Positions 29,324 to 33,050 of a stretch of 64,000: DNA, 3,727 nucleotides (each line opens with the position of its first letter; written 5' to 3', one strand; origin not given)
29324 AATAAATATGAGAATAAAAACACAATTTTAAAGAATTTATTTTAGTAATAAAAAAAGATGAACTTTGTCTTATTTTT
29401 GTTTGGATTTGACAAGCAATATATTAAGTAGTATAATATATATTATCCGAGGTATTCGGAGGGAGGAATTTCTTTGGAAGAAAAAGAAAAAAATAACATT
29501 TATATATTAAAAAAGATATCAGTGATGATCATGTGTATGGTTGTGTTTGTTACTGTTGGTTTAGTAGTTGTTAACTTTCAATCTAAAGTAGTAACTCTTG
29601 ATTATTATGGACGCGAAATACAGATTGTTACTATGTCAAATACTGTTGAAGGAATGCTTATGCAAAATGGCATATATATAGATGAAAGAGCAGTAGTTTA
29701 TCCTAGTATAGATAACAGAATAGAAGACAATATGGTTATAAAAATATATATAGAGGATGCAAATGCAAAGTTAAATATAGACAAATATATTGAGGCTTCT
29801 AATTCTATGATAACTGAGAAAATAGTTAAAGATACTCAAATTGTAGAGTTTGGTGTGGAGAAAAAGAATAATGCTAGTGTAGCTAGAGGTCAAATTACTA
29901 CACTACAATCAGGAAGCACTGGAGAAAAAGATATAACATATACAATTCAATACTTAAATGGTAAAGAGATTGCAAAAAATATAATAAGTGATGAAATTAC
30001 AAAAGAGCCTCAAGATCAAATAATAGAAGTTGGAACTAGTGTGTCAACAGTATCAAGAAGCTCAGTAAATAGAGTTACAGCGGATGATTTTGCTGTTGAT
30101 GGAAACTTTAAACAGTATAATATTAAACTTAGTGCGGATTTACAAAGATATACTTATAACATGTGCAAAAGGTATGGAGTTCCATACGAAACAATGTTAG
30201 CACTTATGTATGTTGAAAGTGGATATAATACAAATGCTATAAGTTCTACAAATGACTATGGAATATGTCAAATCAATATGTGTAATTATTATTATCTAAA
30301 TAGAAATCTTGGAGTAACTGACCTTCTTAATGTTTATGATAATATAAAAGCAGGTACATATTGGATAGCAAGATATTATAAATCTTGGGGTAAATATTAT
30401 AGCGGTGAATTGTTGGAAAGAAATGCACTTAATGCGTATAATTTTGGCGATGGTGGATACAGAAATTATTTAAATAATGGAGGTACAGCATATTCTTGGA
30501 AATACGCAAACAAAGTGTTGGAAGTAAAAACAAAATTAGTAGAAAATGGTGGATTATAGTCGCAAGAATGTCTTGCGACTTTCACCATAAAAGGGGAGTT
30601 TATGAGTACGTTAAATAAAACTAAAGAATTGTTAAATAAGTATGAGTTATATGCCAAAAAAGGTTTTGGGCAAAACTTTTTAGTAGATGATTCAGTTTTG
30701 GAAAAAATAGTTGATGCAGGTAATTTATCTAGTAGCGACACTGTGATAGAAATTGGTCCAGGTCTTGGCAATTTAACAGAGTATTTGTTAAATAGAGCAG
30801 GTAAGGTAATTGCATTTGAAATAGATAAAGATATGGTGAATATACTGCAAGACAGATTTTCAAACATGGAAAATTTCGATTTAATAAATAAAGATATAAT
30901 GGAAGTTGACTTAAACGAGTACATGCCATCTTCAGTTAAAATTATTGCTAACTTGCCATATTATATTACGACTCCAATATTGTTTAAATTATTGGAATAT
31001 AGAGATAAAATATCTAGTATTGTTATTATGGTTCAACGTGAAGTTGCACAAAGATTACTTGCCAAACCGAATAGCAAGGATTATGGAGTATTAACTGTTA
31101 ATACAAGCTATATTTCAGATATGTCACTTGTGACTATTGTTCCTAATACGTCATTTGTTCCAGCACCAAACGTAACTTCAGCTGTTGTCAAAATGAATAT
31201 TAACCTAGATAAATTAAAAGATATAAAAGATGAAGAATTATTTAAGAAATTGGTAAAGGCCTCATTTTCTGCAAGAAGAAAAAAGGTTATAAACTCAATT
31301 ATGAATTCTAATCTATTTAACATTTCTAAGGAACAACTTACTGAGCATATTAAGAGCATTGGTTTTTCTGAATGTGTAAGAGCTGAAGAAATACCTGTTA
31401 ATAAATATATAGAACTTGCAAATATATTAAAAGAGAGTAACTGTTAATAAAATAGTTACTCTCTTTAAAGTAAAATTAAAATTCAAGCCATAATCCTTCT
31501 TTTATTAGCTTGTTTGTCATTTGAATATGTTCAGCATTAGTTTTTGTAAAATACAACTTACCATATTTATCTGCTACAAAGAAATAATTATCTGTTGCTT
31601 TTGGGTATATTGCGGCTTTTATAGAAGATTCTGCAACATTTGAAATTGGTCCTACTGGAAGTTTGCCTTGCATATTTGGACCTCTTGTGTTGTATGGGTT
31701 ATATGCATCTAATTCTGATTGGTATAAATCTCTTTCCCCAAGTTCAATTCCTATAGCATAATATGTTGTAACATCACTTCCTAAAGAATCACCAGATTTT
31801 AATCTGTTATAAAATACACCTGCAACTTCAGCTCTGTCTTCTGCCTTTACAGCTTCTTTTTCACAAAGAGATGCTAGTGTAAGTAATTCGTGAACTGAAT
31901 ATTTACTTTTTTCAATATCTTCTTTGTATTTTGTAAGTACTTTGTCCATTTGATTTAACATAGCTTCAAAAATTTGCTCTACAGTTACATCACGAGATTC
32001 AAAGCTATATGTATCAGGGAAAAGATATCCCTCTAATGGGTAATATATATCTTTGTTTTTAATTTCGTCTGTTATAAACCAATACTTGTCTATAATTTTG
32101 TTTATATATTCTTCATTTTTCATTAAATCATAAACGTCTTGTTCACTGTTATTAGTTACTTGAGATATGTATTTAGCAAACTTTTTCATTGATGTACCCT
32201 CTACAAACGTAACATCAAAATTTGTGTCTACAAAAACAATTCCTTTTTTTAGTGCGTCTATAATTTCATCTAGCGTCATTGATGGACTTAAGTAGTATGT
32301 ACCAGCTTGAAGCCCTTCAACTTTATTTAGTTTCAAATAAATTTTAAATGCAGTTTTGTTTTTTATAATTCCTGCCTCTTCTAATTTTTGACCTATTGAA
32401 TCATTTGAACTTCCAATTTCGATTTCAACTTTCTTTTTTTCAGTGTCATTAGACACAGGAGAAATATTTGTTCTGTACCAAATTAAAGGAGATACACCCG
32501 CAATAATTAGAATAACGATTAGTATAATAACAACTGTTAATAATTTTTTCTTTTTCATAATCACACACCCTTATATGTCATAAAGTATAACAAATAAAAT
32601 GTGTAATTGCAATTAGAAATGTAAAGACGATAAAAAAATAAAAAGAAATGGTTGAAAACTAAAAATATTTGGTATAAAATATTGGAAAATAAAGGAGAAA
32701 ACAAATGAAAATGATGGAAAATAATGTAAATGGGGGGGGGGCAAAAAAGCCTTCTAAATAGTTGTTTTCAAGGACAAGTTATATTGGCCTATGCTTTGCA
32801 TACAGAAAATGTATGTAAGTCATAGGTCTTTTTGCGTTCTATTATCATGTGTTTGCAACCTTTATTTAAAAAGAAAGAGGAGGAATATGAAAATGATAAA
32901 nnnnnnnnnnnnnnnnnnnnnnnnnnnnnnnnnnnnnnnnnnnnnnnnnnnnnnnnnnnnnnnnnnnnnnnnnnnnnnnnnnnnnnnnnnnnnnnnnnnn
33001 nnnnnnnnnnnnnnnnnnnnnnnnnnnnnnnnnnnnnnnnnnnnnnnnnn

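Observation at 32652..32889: G10 tract inside a leader mini-ORF, just upstream of a terminator hairpin and a pilin-like surface protein gene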

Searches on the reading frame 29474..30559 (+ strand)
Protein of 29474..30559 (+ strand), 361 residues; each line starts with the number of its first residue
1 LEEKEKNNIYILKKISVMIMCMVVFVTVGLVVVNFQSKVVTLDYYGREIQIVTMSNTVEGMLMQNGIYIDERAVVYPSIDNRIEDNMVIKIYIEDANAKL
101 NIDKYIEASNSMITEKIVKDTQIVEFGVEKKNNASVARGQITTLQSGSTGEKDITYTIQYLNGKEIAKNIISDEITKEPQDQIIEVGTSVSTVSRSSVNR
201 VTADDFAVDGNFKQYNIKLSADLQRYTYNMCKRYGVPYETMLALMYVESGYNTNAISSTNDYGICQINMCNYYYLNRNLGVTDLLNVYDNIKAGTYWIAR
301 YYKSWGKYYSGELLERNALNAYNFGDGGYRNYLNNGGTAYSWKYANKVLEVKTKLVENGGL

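Call 9: search_protein_families(library=pfam, proteins=[window:29474-30559:+], max_evalue=0.01)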
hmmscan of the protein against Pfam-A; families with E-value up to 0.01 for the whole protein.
window:29474-30559:+ (361 aa): 5 families
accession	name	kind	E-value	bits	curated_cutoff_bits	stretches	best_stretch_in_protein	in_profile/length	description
PF07501.17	G5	-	8.1e-19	68.1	23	1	116-188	2-74/75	G5 domain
PF01464.25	SLT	-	3.2e-17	62.6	21.3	1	232-342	8-114/117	Transglycosylase SLT domain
PF03990.20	DUF348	-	4.8e-08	33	24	1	40-80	1-41/41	G5-linked-Ubiquitin-like domain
PF01832.25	Glucosaminidase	-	0.00075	20.6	30.2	1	228-351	5-117/123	Mannosyl-glycoprotein endo-beta-N-acetylglucosaminidase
PF19489.4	SLT_4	-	0.002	18.2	27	1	222-259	33-70/184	Transglycosylase SLT domain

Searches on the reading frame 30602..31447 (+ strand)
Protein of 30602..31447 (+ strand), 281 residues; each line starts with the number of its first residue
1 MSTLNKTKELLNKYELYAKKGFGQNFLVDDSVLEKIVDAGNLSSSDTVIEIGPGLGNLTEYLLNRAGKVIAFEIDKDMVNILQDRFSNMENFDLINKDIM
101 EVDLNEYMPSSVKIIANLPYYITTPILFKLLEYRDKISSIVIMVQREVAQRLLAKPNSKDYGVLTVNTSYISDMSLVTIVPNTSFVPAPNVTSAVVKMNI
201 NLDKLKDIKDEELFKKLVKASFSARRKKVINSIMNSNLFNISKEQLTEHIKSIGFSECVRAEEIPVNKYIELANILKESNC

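Call 9: search_protein_families(library=pfam, proteins=[window:30602-31447:+], max_evalue=0.01)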
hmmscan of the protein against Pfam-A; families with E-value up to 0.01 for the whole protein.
window:30602-31447:+ (281 aa): 7 families
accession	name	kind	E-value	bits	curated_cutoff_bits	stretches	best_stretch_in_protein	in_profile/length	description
PF00398.26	RrnaAD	-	8.3e-66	222.2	24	1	18-276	4-261/263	Ribosomal RNA adenine dimethylase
PF13649.12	Methyltransf_25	-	5.8e-06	27.3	27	1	48-106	1-62/97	Methyltransferase domain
PF01728.25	FtsJ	-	0.00027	21.4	24.1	1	33-101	9-82/181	FtsJ-like methyltransferase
PF08241.18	Methyltransf_11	-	0.00049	21.1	21.2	1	50-105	2-57/95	Methyltransferase domain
PF05219.18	DREV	-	0.0053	16.3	26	0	20-97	65-148/265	DREV methyltransferase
PF05401.17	NodS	-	0.0084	16.4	24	0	46-124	45-121/201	Nodulation protein S (NodS)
PF13489.12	Methyltransf_23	-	0.0097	16.1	27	0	41-92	19-70/164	Methyltransferase domain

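Call 39: find_encoding_contigs(protein=window:30602-31447:+, flank=2600, max_places=10)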
Protein window:30602-31447:+ (281 aa): 5 contigs read that carry it; 3 places shown.
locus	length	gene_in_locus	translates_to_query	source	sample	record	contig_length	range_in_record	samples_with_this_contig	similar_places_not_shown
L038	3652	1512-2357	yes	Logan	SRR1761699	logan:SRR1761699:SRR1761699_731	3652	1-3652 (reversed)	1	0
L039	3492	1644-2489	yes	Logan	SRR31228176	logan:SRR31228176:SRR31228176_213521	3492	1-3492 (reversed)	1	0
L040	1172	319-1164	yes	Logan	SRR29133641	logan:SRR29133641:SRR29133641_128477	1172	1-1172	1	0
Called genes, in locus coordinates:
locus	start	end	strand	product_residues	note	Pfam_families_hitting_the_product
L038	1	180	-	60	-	?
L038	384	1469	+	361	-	PF03990:DUF348, PF07501:G5, PF01464:SLT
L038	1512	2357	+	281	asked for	PF00398:RrnaAD, PF13649:Methyltransf_25 (weak)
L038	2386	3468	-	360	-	PF02618:YceG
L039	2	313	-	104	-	?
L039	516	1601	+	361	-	PF03990:DUF348, PF07501:G5, PF01464:SLT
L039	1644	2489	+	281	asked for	PF00398:RrnaAD, PF13649:Methyltransf_25 (weak)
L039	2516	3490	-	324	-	?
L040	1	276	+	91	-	?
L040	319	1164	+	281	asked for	PF00398:RrnaAD, PF13649:Methyltransf_25 (weak)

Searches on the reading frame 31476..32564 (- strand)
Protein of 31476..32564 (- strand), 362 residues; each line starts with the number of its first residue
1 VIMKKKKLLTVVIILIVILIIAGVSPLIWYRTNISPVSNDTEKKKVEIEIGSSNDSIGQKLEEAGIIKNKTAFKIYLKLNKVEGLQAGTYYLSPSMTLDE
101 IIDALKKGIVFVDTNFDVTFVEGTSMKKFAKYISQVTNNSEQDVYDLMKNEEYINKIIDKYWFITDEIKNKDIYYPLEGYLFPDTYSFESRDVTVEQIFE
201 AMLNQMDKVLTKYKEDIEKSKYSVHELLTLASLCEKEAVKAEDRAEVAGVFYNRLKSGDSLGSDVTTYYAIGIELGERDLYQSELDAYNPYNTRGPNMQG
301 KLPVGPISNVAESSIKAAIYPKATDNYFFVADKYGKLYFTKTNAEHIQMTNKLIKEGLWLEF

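Call 9: search_protein_families(library=pfam, proteins=[window:31476-32564:-], max_evalue=0.01)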
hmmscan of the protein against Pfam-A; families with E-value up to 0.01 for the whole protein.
window:31476-32564:- (362 aa): 2 families
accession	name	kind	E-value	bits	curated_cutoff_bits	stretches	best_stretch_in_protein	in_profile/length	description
PF02618.21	YceG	-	6.1e-73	246.1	32.4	1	46-351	1-274/275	YceG-like family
PF01015.23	Ribosomal_S3Ae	-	0.00093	19.2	29.3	1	70-142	58-130/191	Ribosomal S3Ae family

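Call 12: find_encoding_contigs(protein=window:31476-32558:-, flank=3000, max_places=10)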
Protein window:31476-32558:- (360 aa): 3 contigs read that carry it; 2 places shown.
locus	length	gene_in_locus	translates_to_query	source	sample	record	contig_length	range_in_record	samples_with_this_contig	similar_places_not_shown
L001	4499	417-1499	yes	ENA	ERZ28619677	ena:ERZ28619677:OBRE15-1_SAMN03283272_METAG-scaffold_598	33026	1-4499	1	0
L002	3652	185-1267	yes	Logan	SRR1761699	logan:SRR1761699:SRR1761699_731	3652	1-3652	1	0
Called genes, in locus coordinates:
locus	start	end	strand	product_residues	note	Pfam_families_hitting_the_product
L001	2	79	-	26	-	?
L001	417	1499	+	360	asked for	PF02618:YceG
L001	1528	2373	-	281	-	PF00398:RrnaAD, PF13649:Methyltransf_25 (weak)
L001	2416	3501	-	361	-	PF03990:DUF348, PF07501:G5, PF01464:SLT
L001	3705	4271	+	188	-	PF04011:LemA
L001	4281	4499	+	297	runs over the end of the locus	PF01435:Peptidase_M48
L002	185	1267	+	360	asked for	PF02618:YceG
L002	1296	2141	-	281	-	PF00398:RrnaAD, PF13649:Methyltransf_25 (weak)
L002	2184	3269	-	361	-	PF03990:DUF348, PF07501:G5, PF01464:SLT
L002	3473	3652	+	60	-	?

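Call 17: find_related_loci(query=window:31476-32558:-, collection=genome_contigs, flank=4000)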
Query window:31476-32558:- (360 aa) in genome_contigs; peptide patterns used: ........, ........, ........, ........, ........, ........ (x = any residue, [..] = any of these).
197 stretches matched a pattern; 10 encode a relative of the query (tblastn E <= 1e-3); 10 distinct loci.
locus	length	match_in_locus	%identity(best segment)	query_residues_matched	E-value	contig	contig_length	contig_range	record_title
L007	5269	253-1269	87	22-360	0e+0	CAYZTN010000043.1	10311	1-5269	MAG TPA_asm: uncultured Clostridium sp. isolate SRP313737_co1_238 genome assembly, contig: NODE_9820_length_10311_cov_13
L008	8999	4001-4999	58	28-360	1e-128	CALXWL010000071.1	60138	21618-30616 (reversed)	MAG: uncultured Clostridia bacterium isolate BRZ_ET__bin110 genome assembly, contig: BRZ_ET__NODE_629_length_60138_cov_7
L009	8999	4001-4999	58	28-360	4e-128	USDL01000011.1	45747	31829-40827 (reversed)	uncultured Clostridium sp. isolate UMGS1616 genome assembly, contig: NODE_412_length_45747_cov_9.495864, whole genome sh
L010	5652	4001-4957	60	41-359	6e-127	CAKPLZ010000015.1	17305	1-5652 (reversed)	MAG: uncultured Clostridia bacterium isolate REFINED_METABAT215_TOP10_CONTIGS_1500_ASSEMBLY_K77_MERGED__Hadza_MoBio_hadz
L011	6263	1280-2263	56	33-360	1e-120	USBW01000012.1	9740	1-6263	uncultured Tenericutes bacterium isolate UMGS1572 genome assembly, contig: NODE_3599_length_9740_cov_3.141146, whole gen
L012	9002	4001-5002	54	27-360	3e-120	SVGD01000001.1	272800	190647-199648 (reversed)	MAG: Clostridiales bacterium isolate SIG349 NODE_85_length_272800_cov_5.496257, whole genome shotgun sequence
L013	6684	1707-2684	48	31-357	4e-90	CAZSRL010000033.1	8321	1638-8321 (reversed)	MAG TPA_asm: uncultured Muribaculaceae bacterium isolate SRP192927_co4_745 genome assembly, contig: NODE_22186_length_83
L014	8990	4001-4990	34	1-346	6e-45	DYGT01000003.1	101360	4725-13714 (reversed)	MAG TPA_asm: Candidatus Microgenomatus sp. isolate BE2012_6_40_25 Afr_mines_BE2012_107_length_101360_cov_10_224086, whol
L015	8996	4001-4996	32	5-354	3e-40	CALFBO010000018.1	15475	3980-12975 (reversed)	MAG: Candidatus Saccharimonadia bacterium isolate L1_Bin_METABAT__248_1 genome assembly, contig: c_000000664605, whole g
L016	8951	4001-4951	29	1-344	1e-24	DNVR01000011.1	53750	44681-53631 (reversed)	MAG TPA_asm: Candidatus Moraniibacteriota bacterium isolate UBA12142 contig_406, whole genome shotgun sequence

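Call 58: list_cluster_members(proteins=[window:31476-32558:-, window:30602-31447:+, P0123, P0031])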
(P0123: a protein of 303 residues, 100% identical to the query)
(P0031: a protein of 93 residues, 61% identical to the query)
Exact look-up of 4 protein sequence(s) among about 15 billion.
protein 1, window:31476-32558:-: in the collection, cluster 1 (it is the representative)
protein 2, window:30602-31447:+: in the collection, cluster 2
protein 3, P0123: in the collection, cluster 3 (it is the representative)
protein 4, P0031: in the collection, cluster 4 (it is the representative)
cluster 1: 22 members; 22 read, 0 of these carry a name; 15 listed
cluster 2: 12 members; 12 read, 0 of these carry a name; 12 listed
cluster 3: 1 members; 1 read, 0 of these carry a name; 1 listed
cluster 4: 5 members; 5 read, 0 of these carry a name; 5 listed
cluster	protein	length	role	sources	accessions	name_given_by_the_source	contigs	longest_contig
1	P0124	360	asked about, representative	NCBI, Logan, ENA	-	-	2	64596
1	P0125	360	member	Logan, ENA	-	-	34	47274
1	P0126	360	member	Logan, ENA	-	-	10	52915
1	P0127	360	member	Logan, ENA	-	-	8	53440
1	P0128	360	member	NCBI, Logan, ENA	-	-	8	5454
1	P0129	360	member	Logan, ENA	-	-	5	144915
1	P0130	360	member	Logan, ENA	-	-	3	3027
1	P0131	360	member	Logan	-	-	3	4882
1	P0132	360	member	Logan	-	-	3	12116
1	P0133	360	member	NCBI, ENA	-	-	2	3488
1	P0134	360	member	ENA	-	-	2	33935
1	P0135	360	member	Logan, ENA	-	-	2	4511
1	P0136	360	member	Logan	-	-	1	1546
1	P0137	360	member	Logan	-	-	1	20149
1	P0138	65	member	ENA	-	-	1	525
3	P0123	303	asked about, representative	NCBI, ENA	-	-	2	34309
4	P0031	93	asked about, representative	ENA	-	-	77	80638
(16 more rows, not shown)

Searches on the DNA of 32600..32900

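Call 56: search_rna_families(source=window, start=32600, end=32900, threshold=evalue, max_evalue=10)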
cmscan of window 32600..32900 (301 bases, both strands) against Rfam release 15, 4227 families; matches with E-value up to 10: 1.
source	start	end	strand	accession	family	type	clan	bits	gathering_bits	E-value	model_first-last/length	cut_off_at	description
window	32682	32707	+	RF02980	freshwater-2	Cis-reg;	-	18.6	49.9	1.2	1-84/84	no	freshwater-2 RNA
